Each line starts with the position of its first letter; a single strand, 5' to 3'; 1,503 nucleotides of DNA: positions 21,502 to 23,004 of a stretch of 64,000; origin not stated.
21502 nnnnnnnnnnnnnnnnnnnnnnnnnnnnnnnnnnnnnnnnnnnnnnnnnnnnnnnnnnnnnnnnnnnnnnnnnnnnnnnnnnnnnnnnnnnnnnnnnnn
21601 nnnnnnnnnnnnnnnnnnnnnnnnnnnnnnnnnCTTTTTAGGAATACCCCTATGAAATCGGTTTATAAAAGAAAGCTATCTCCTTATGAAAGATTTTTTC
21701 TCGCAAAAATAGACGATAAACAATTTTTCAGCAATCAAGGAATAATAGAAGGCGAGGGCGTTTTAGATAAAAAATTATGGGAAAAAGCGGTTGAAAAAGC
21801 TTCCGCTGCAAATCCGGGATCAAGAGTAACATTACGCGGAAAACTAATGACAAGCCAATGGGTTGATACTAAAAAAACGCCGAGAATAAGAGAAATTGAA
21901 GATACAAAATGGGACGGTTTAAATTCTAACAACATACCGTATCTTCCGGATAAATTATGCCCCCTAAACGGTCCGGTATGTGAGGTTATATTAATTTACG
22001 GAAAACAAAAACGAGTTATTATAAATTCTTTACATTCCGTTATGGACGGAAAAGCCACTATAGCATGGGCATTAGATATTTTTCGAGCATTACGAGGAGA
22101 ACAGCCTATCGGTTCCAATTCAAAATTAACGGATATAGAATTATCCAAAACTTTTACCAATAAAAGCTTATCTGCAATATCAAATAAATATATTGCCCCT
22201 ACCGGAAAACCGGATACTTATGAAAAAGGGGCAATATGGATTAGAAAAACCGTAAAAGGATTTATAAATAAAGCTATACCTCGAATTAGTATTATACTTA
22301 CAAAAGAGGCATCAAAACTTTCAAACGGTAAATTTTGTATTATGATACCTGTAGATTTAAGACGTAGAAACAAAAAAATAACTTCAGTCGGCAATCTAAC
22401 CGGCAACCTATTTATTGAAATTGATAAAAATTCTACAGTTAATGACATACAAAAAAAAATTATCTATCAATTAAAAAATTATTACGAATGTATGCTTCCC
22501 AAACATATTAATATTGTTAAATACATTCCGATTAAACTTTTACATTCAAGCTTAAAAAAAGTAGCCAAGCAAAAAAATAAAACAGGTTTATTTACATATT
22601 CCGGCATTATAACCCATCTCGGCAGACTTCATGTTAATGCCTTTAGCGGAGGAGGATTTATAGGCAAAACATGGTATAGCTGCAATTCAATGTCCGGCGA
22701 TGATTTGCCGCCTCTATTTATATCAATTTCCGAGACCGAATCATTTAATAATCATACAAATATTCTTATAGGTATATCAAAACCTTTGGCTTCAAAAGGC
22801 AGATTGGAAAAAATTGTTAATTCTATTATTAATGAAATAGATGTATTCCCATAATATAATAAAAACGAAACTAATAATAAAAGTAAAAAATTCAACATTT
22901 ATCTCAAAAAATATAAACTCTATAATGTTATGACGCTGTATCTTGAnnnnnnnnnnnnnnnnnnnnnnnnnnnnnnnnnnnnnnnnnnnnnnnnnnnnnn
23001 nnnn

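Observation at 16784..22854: Compact RiPP-like biosynthetic cluster with an unusual enzyme set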

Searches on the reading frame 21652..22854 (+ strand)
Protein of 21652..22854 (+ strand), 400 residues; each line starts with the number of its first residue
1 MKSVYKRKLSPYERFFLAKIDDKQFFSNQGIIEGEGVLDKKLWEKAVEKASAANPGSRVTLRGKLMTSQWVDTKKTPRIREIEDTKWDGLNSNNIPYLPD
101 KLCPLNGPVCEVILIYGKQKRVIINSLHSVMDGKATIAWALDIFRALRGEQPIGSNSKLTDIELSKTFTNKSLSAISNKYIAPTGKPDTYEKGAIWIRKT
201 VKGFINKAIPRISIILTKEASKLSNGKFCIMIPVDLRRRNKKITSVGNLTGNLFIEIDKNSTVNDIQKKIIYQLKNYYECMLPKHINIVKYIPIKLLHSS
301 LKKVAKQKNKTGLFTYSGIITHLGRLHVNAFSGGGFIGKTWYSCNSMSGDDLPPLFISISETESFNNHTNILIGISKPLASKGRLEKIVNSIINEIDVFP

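Call 3: search_protein_families(library=pfam, proteins=[window:21652-22854:+], max_evalue=0.01)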
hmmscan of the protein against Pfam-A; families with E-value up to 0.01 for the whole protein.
window:21652-22854:+ (400 aa): 0 families

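Call 4: search_protein_families(library=ncbifam, proteins=[window:21652-22854:+], max_evalue=0.01)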
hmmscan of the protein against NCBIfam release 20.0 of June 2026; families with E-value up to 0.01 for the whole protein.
window:21652-22854:+ (400 aa): 0 families

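Call 5: search_protein_families(library=pfam, proteins=[window:21652-22854:+], max_evalue=10)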
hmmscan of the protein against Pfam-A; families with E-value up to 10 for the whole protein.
window:21652-22854:+ (400 aa): 0 families

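Call 6: search_solved_structures(query=window:21652-22854:+, max_evalue=10, show_alignments=2)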
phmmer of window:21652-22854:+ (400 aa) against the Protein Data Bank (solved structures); distinct sequences matched with E-value up to 10: 0.

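Call 8: find_homologous_proteins(query=window:21652-22854:+)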
Query window:21652-22854:+ (400 aa): 99 proteins with E <= 0.001 among 4249 candidates.
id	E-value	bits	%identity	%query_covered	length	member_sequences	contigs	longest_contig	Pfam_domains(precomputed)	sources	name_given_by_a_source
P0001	3.3e-265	898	100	100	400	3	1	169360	-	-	-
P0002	6.7e-153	528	85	70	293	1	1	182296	-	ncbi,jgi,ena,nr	ncbi:MAG: hypothetical protein JRJ44_01005 [Deltaproteobacteria bacterium]|nr:hypothetical protein [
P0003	1.6e-107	378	46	99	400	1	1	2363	-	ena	-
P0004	5.2e-102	360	44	99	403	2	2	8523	-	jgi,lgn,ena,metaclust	metaclust:\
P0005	4.7e-96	341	43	98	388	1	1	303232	-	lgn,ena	-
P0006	2.8e-91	325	40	97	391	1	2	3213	-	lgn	-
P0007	1.8e-90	322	41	92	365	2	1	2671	-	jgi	-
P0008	2.5e-90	322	41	97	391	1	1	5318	-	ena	-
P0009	1.3e-89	319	39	97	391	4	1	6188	-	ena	-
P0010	2.2e-88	315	39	99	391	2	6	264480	-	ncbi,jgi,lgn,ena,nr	ncbi:MAG TPA: hypothetical protein PK926_01210 [Spirochaetota bacterium]|nr:hypothetical protein [Sp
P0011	1.1e-87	313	41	92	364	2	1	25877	-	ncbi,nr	ncbi:MAG TPA: hypothetical protein PK514_12985, partial [Spirochaetota bacterium]|nr:hypothetical pr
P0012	4.4e-84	301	40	98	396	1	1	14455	-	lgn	-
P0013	5.8e-84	301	43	81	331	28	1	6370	-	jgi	jgi:hypothetical protein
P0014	2.1e-80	289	39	97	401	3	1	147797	-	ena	-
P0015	1.3e-79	286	39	99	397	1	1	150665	-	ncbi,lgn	ncbi:MAG: hypothetical protein ACOY31_08530 [Bacillota bacterium]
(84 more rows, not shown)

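Call 10: find_encoding_contigs(protein=P0005, flank=8000, max_places=2)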
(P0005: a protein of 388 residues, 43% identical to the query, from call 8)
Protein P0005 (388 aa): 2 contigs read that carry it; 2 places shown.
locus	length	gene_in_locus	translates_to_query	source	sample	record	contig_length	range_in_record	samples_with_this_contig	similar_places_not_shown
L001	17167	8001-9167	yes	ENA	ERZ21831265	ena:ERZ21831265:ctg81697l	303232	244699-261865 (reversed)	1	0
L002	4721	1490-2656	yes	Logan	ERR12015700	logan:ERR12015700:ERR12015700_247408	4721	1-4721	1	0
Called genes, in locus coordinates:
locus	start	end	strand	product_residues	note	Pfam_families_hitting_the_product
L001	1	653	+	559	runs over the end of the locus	-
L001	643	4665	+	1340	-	-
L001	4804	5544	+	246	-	PF17131:TP_0789-like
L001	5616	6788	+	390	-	-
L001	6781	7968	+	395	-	-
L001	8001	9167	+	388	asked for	-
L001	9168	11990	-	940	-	PF03176:MMPL, PF00873:ACR_tran (weak)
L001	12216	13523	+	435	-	PF27533:CapK_C (weak)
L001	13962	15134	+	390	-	PF00155:Aminotran_1_2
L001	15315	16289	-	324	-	PF01207:Dus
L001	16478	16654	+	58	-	-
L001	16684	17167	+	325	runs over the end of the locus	PF05971:Methyltransf_10, PF05175:MTS (weak)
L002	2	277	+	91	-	?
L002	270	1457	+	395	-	-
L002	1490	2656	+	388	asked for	-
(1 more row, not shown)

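Call 11: find_encoding_contigs(protein=P0010, flank=8000, max_places=2)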
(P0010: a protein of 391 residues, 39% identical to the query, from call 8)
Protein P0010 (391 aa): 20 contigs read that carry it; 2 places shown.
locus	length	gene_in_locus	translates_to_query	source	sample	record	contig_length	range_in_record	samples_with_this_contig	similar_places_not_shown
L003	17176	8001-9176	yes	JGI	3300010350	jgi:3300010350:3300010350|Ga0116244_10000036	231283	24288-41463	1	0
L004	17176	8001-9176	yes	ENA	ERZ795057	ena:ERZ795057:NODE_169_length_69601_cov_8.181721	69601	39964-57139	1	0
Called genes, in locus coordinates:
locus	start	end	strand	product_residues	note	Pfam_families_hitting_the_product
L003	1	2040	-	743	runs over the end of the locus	PF07696:7TMR-DISMED2, PF07695:7TMR-DISM_7TM, PF00015:MCPsignal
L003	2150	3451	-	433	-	PF01523:PmbA_TldD_1st, PF19289:PmbA_TldD_3rd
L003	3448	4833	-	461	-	PF01523:PmbA_TldD_1st (weak), PF19290:PmbA_TldD_2nd, PF19289:PmbA_TldD_3rd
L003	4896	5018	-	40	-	-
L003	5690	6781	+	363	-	-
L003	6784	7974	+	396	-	-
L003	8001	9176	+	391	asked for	-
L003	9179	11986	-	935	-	PF03176:MMPL, PF02460:Patched (faint), PF12349:Sterol-sensing (weak), PF03176:MMPL, PF00873:ACR_tran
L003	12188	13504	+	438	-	PF27533:CapK_C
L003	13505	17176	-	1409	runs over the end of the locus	PF01869:BcrAD_BadFG, PF06050:HGD-D (faint), PF09989:DUF2229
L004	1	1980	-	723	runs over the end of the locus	PF07696:7TMR-DISMED2, PF07695:7TMR-DISM_7TM, PF00015:MCPsignal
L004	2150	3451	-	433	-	PF01523:PmbA_TldD_1st, PF19289:PmbA_TldD_3rd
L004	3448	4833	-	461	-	PF01523:PmbA_TldD_1st (weak), PF19290:PmbA_TldD_2nd, PF19289:PmbA_TldD_3rd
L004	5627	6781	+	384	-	-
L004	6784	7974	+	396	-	-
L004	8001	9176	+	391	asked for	-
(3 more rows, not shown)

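Call 12: find_encoding_contigs(protein=P0015, flank=8000, max_places=2)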
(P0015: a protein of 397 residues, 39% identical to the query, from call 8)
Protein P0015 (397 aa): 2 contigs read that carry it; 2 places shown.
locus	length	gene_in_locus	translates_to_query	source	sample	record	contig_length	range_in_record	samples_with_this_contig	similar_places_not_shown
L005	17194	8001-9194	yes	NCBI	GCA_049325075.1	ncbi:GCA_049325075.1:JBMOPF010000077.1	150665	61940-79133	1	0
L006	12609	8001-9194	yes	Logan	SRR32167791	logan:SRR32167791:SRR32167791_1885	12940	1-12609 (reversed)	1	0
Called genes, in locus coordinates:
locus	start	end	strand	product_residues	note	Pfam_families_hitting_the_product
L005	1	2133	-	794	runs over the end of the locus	PF12704:MacB_PCD, PF02687:FtsX, PF12704:MacB_PCD (weak), PF02687:FtsX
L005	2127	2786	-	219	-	PF02463:SMC_N (faint), PF00005:ABC_tran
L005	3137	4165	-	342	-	-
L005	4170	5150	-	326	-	PF03706:LPG_synthase_TM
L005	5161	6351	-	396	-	PF27533:CapK_C (weak)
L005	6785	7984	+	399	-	-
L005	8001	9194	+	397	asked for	-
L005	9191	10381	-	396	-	PF25954:Beta-barrel_RND_2 (weak), PF25990:Beta-barrel_YknX, PF25989:YknX_C (weak)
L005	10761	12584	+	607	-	-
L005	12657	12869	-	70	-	PF13751:DDE_Tnp_1_6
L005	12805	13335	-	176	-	-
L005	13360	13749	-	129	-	PF02656:DUF202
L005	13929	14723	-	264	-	PF02358:Trehalose_PPase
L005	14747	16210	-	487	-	PF00982:Glyco_transf_20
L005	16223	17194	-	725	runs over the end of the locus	PF14742:GDE_N_bis, PF22422:MGH1-like_GH, PF06202:GDE_C, PF12899:Glyco_hydro_100 (faint)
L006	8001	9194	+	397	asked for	-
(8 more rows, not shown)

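Call 13: find_encoding_contigs(protein=P0002, flank=10000, max_places=2)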
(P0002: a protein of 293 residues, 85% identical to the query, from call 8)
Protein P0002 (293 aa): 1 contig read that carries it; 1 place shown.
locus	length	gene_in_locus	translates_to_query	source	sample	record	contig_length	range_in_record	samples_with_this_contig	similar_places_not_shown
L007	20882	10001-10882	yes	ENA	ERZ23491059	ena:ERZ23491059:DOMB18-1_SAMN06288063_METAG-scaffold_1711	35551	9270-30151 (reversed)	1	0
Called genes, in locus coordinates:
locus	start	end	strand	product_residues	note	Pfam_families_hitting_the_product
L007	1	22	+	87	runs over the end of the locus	PF01844:HNH, PF13395:HNH_4 (weak), PF14279:HNH_5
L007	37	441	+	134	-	PF02537:CRCB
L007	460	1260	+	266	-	PF04060:FeS, PF12654:DUF3786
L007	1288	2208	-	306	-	PF01925:TauE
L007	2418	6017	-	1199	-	PF00580:UvrD-helicase, PF13245:AAA_19, PF13361:UvrD_C, PF13538:UvrD_C_2 (faint)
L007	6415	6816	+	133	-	-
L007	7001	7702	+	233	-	-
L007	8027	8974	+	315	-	PF04055:Radical_SAM (faint)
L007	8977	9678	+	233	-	PF02163:Peptidase_M50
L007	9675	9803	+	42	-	-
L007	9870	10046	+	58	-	-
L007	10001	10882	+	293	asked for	-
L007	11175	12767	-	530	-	PF03606:DcuC (weak), PF03553:Na_H_antiporter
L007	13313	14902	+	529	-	-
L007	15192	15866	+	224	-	PF04536:TPM_phosphatase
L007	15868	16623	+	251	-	PF04536:TPM_phosphatase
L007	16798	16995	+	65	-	-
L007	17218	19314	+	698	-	PF03477:ATP-cone, PF13597:NRDD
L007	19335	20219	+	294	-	PF00924:MS_channel_2nd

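Call 14: find_encoding_contigs(protein=P0004, flank=10000, max_places=3)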
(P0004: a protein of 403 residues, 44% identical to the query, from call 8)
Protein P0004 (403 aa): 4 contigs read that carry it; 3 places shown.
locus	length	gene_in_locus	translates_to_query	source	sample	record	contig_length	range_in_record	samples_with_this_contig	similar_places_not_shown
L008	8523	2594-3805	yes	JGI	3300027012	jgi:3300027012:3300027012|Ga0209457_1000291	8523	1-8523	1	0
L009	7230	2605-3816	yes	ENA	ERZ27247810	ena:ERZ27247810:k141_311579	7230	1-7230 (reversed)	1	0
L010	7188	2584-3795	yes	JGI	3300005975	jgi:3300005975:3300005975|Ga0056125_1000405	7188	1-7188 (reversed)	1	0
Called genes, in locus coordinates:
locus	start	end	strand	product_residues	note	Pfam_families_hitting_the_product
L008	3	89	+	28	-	?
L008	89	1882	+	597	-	PF02624:YcaO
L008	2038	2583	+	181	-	PF02163:Peptidase_M50 (weak)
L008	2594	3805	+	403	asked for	-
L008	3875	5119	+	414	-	PF16491:Peptidase_M48_N, PF01435:Peptidase_M48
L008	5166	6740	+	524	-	PF03853:YjeF_N, PF01256:Carb_kinase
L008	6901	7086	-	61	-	-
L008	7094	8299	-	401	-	PF13542:HTH_Tnp_ISL3, PF01610:DDE_Tnp_ISL3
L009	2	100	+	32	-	?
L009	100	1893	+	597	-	PF02624:YcaO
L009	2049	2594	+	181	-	PF02163:Peptidase_M50 (weak)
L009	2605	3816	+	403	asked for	-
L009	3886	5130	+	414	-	PF16491:Peptidase_M48_N, PF01435:Peptidase_M48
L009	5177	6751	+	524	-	PF03853:YjeF_N, PF01256:Carb_kinase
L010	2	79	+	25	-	?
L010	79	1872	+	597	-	PF02624:YcaO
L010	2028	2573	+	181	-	PF02163:Peptidase_M50 (weak)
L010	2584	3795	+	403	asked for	-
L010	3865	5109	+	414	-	PF16491:Peptidase_M48_N, PF01435:Peptidase_M48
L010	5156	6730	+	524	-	PF03853:YjeF_N, PF01256:Carb_kinase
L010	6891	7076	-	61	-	-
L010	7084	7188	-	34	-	?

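Call 44: predict_structure(alignment_id=A2)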
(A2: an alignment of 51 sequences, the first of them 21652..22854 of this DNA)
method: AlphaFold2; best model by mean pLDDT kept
length: 400 residues; sequences in the alignment: 51
mean_pLDDT: 94.8   pTM: 0.93
mean pLDDT of the five models: 94.8, 93.9, 91.5, 91.5, 91.4
residues with pLDDT >= 90: 361; 70-90: 33; 50-70: 6; < 50: 0
segments of 3 or more residues with pLDDT < 50: none
pLDDT, mean of each block of 10 residues (from residue 1): 90 93 85 98 98 98 97 97 94 82 93 96 97 97 98 97 96 92 95 94 96 98 96 96 94 97 98 98 94 95 94 97 96 98 89 96 95 96 95 89
secondary structure, 60 per line:
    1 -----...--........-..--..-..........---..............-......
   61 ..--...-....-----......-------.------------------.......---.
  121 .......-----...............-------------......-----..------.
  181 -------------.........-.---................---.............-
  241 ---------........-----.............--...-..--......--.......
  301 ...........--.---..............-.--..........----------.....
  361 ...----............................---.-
elements in order: E6-8 H11-18 E27-36 H40-53 H55-58 E59-62 E69-72 E78-83 E110-116 E120-127 H133-147 H161-166 E194-202 H208-223 E227-235 H236-239 E250-257 H263-275 H286-291 H294-311 E318-327 H328-331 E336-345 E356-363 E368-376 H377-395

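Call 46: fold_search(model_id=the predicted structure, library=pdb)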
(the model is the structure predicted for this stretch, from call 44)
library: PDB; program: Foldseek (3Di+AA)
matches with E <= 10: 866; with E <= 0.001: 250
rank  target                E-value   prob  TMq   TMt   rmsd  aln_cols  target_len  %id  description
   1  8s6l                  9.5e-19  1.00  0.73  0.68   5.0       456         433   12  AzeD dehydratase of Pseudomonas aeruginosa (released 2025-03-12)
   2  6ad3                  3.0e-17  1.00  0.61  0.55   7.4       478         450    9  Structural characterization of the condensation domain from Monacolin K polyketide synthase MokA (released 2019-04-03)
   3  6ta8_A                5.7e-17  1.00  0.55  0.51   8.9       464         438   13  Crystal structure of the epimerization domain from the third module of tyrocidine synthetase B, TycB3(E) (released 2020-11-18)
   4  9uay_B                1.4e-16  1.00  0.56  0.54   7.9       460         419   11  Crystal structure of CmnI (released 2026-03-11)
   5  8f7f                  1.6e-16  1.00  0.54  0.50   8.3       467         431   12  The condensation domain of surfactin A synthetase C in space group P43212 (released 2023-11-22)
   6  6mfx                  1.8e-16  1.00  0.59  0.23   7.2       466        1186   13  Crystal structure of a 4-domain construct of a mutant of LgrA in the substrate donation state (released 2019-11-20)
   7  9uay_A                2.6e-16  1.00  0.54  0.51   8.5       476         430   11  Crystal structure of CmnI (released 2026-03-11)
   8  9be3_A                2.7e-16  1.00  0.60  0.16   7.1       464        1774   14  The pre-condensation state of the dimodular NRPS protein LgrA (released 2024-11-20)
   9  6mfw                  3.9e-16  1.00  0.58  0.22   7.1       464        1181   14  Crystal structure of a 4-domain construct of LgrA in the substrate donation state (released 2019-11-20)
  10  8z0r_B                6.1e-16  1.00  0.56  0.52   7.6       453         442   11  Cryo-EM structure of tetramer HtmB2-CT (released 2025-03-19)
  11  9be4_B                6.9e-16  1.00  0.62  0.17   6.6       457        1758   14  The post-condensation state of the dimodular NRPS protein LgrA (released 2024-11-20)
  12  9be3_B                7.3e-16  1.00  0.60  0.16   6.7       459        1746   14  The pre-condensation state of the dimodular NRPS protein LgrA (released 2024-11-20)
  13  8f7h                  1.4e-15  1.00  0.53  0.50   8.5       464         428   12  The condensation domain of surfactin A synthetase C variant 18b in space group P212121 (released 2023-11-22)
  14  2jgp                  1.8e-15  1.00  0.56  0.46   7.8       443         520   12  Structure of the TycC5-6 PCP-C bidomain of the tyrocidine synthetase TycC (released 2007-10-30)
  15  9meh                  1.8e-15  1.00  0.58  0.15   7.6       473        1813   13  Crystal structure of the dimodular LgrA after protein ligation (released 2025-03-05)
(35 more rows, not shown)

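Call 91: search_protein_families(library=pfam, proteins=[L001:12216-13523:+], max_evalue=0.001)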
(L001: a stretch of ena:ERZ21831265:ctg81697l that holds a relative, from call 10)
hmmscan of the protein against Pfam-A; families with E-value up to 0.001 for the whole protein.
L001:12216-13523:+ (435 aa): 0 families
